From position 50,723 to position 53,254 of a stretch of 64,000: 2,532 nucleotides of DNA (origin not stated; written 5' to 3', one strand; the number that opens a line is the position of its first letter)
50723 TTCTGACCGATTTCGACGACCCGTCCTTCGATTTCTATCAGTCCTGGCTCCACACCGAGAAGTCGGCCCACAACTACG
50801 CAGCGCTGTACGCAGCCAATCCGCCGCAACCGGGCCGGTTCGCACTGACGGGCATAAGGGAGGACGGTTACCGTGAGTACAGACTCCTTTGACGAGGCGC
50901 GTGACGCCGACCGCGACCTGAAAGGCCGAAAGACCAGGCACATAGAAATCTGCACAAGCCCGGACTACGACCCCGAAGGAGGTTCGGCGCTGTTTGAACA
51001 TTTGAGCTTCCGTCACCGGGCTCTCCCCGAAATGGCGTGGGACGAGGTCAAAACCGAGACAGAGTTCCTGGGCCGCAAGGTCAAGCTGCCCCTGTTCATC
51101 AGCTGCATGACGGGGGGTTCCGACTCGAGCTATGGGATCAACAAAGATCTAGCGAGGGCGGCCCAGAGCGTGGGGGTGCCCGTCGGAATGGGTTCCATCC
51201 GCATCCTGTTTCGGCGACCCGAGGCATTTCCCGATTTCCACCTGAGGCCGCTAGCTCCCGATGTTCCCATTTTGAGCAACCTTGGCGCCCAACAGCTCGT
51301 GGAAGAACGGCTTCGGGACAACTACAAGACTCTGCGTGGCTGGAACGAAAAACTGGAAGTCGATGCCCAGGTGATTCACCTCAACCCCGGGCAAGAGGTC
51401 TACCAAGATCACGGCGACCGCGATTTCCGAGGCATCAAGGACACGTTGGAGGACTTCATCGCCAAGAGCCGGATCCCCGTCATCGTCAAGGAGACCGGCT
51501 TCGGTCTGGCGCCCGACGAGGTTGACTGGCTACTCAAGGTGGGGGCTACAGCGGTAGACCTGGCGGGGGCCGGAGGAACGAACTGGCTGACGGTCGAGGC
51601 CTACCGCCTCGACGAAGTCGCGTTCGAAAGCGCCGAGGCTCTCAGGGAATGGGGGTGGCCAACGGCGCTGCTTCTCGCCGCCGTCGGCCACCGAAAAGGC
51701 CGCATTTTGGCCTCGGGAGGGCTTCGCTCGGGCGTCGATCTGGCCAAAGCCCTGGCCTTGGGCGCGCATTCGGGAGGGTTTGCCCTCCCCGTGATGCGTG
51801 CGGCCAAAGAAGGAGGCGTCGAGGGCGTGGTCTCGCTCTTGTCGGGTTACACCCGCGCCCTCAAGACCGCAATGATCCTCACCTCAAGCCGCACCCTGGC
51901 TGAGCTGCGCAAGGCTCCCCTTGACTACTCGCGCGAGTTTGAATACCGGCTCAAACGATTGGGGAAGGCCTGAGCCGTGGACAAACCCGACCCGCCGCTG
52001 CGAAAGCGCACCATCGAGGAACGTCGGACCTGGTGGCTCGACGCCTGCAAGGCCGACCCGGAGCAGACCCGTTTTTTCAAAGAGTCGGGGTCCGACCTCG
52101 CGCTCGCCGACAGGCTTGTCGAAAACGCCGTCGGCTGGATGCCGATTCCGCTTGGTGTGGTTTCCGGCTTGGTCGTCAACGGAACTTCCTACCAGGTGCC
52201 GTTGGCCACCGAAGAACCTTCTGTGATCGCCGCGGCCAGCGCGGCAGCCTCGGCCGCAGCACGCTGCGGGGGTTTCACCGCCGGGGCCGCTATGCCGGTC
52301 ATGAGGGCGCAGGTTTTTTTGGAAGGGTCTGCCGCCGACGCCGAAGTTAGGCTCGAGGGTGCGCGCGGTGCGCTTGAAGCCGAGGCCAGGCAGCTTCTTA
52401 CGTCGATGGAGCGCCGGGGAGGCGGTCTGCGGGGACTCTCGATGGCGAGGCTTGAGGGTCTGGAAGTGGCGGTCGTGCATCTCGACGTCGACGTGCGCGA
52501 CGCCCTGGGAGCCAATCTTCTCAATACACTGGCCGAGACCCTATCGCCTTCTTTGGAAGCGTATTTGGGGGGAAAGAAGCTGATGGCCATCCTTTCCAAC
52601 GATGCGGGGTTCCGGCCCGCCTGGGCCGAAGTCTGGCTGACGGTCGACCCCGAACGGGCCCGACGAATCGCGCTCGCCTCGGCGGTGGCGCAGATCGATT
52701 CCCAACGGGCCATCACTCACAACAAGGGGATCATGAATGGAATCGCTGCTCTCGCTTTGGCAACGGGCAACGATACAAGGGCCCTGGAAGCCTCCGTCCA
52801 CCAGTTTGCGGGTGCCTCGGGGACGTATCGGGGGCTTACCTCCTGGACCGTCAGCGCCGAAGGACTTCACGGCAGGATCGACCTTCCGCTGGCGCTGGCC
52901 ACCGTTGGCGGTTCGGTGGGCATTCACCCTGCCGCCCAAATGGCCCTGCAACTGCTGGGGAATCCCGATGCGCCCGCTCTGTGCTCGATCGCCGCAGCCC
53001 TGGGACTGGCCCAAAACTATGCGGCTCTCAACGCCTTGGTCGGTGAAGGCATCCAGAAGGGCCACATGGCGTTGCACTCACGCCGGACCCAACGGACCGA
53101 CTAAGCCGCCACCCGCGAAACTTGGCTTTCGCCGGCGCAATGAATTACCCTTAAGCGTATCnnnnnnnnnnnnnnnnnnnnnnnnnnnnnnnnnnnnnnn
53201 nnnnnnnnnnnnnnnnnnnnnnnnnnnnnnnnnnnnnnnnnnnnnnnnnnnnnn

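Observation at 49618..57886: Complete mevalonate pathway operon with a hybrid PAS sensor kinase embedded in it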

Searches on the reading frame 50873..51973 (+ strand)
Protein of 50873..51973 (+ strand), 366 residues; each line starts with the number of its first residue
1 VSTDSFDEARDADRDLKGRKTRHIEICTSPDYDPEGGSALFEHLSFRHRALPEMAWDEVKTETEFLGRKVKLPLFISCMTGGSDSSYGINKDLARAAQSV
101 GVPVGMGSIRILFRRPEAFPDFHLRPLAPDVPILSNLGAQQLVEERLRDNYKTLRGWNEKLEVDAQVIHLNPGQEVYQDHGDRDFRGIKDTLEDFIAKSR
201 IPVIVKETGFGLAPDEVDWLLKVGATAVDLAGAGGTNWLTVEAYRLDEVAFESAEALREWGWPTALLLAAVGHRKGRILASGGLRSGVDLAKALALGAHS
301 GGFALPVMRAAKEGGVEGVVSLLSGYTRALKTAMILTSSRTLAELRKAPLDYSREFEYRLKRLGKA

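Call 3: search_protein_families(library=pfam, proteins=[window:50873-51973:+])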
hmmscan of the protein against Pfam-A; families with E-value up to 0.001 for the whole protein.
window:50873-51973:+ (366 aa): 2 families
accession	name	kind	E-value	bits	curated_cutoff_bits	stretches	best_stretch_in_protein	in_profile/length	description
PF01070.24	FMN_dh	-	8.6e-23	81.4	24.9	2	190-348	208-346/350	FMN-dependent dehydrogenase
PF01645.23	Glu_synthase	-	0.00027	20.7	20.4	1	270-308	269-308/369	Conserved region in glutamate synthase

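Call 4: search_protein_families(library=ncbifam, proteins=[window:50873-51973:+])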
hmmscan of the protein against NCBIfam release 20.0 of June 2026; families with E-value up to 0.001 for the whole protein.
window:50873-51973:+ (366 aa): 5 families
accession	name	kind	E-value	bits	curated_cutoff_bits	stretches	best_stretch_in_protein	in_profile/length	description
TIGR02151.1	IPP_isom_2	equivalog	2.3e-99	332.5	281.3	1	19-350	2-334/338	type 2 isopentenyl-diphosphate Delta-isomerase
NF008398.0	PRK11197.1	subfamily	1.8e-11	43.5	376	1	275-349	300-374/381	L-lactate dehydrogenase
NF033901.1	L_lactate_LldD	exception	5.6e-09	35.5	550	1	276-347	301-372/377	FMN-dependent L-lactate dehydrogenase LldD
TIGR02708.1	L_lactate_ox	equivalog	8.5e-07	28.3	645.5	1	269-348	277-356/367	L-lactate oxidase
TIGR03966.1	actino_HemFlav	equivalog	1.4e-06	27.2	470.85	0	267-324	295-354/385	pre-mycofactocin synthase MftD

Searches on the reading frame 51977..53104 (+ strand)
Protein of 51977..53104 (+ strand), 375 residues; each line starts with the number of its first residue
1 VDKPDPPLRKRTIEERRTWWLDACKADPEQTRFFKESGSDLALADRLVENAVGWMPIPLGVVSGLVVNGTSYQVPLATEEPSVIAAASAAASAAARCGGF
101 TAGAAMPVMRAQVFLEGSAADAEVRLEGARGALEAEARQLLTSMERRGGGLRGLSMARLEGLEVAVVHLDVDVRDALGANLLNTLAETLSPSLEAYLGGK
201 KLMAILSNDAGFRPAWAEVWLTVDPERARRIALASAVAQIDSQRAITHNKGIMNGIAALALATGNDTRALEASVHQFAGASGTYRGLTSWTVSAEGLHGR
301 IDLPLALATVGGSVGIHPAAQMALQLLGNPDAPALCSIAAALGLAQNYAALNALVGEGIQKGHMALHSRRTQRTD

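Call 3: search_protein_families(library=pfam, proteins=[window:51977-53104:+])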
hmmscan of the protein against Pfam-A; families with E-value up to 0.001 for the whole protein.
window:51977-53104:+ (375 aa): 1 family
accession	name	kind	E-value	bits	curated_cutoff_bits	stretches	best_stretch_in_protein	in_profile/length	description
PF00368.23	HMG-CoA_red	-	1.2e-82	278.4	27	1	13-367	2-367/368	Hydroxymethylglutaryl-coenzyme A reductase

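Call 4: search_protein_families(library=ncbifam, proteins=[window:51977-53104:+])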
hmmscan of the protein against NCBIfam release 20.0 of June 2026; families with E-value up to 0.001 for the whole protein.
window:51977-53104:+ (375 aa): 3 families
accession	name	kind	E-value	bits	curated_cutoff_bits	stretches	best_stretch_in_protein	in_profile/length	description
TIGR00532.1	HMG_CoA_R_NAD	equivalog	6.3e-90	302.3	259.95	1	10-367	29-394/395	hydroxymethylglutaryl-CoA reductase, degradative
TIGR00533.1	HMG_CoA_R_NADP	equivalog_domain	4.4e-14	52.3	441.8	1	44-106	59-125/402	hydroxymethylglutaryl-CoA reductase (NADPH)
TIGR00920.1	2A060605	subfamily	3e-09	35.6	778.35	1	48-102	525-579/887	hydroxymethylglutaryl-CoA reductase (NADPH)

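Call 11: find_related_loci(query=window:51977-53101:+, collection=genome_contigs, flank=10000)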
Query window:51977-53101:+ (375 aa) in genome_contigs; peptide patterns used: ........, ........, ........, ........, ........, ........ (x = any residue, [..] = any of these).
600 stretches matched a pattern (row limit reached: there are more); 548 encode a relative of the query (tblastn E <= 1e-3); the best 80 are kept; 80 distinct loci.
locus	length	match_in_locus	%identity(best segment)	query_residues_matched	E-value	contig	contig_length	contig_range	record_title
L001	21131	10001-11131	48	8-370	3e-87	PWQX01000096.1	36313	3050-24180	MAG: Spirochaetaceae bacterium isolate CSSed10_65m CS-Sed10-C1345, whole genome shotgun sequence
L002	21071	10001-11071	47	29-370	2e-86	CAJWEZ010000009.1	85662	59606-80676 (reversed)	MAG TPA_asm: uncultured Spirochaeta sp. isolate ERR599032_bin.133_MetaBAT_v2.12.1_MAG genome assembly, contig: NODE_221_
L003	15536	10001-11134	46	8-370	4e-86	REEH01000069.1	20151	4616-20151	MAG: Spirochaetaceae bacterium isolate PLM2.Bin22 NODE_3097_length_20151_cov_8.38669, whole genome shotgun sequence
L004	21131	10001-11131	47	8-369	7e-83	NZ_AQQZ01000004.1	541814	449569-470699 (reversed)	Pseudaestuariivita atlantica strain 22II-S11-z3 contig4, whole genome shotgun sequence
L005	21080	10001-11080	48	28-370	3e-81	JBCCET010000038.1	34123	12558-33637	MAG: Pseudomonadota bacterium isolate P01_B01_bin.113 k141_826709_length_34123_cov_22.0000, whole genome shotgun sequenc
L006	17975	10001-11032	48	41-369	3e-81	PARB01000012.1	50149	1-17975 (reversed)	MAG: Rhodobacteraceae bacterium isolate SP118 30082, whole genome shotgun sequence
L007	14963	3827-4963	44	8-370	7e-80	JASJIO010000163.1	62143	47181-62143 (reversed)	MAG: Amylibacter sp. isolate ArBW.bin.75 ArBW_k141_964555, whole genome shotgun sequence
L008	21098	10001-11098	41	10-369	3e-79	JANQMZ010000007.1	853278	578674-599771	MAG: archaeon isolate PL23a_bin.47 k99_6018078, whole genome shotgun sequence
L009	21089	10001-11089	44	14-369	3e-78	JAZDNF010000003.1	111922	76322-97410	MAG: Candidatus Altiarchaeota archaeon isolate MEGAHIT-group-0.7 k141_12900638, whole genome shotgun sequence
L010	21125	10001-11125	43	1-371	8e-78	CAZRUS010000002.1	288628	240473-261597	MAG TPA_asm: uncultured Anaerolineales bacterium isolate binchicken_co17_291 genome assembly, contig: NODE_34_length_288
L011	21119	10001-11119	39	7-369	9e-78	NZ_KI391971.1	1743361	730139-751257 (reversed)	Granulicatella elegans ATCC 700633 supercont2.1, whole genome shotgun sequence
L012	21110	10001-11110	44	8-369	2e-77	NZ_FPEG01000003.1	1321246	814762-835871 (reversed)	Agrococcus sp. Marseille-P2731 strain Marseille-P2731T, whole genome shotgun sequence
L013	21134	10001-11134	42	1-369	2e-77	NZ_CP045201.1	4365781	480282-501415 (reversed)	Pseudooceanicola spongiae strain HQ09 chromosome, complete genome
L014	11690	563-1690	40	6-373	1e-77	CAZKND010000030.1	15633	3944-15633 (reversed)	MAG TPA_asm: Candidatus Hadarchaeota archaeon isolate ERP127260_co1_6 genome assembly, contig: NODE_1646_length_15633_co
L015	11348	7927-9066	43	6-369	2e-77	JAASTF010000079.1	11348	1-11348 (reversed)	MAG: Rhodobacteraceae bacterium isolate KhS_metabat.39 KhS_C2577, whole genome shotgun sequence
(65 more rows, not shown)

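Call 19: find_related_loci(query=window:51977-53101:+, collection=metagenome_contigs, flank=10000)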
Query window:51977-53101:+ (375 aa) in metagenome_contigs; peptide patterns used: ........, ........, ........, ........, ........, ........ (x = any residue, [..] = any of these).
600 stretches matched a pattern (row limit reached: there are more); 559 encode a relative of the query (tblastn E <= 1e-3); the best 80 are kept; 80 distinct loci.
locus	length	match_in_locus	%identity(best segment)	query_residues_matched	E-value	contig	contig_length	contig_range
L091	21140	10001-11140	59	1-371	4e-131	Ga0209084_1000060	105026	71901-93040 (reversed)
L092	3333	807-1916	50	8-370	1e-102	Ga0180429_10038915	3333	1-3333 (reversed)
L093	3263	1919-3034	49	8-370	2e-93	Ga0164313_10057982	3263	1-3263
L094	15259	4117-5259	47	8-374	5e-92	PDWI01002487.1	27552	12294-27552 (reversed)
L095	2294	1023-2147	49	8-370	1e-93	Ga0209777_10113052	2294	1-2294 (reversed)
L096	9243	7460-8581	48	8-370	7e-90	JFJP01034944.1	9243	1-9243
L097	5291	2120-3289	46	4-374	1e-84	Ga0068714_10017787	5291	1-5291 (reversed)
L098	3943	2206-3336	48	6-370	2e-84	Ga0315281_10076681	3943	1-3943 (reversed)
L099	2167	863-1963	42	12-369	7e-85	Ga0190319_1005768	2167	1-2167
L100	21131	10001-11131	44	8-369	5e-81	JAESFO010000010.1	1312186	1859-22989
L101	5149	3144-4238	40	10-369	2e-80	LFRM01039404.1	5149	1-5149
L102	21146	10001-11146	44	6-369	2e-79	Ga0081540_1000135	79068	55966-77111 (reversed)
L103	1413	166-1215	47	29-368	7e-84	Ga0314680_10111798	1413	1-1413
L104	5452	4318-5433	43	8-369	2e-78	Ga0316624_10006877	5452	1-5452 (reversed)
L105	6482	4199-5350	41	8-371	4e-78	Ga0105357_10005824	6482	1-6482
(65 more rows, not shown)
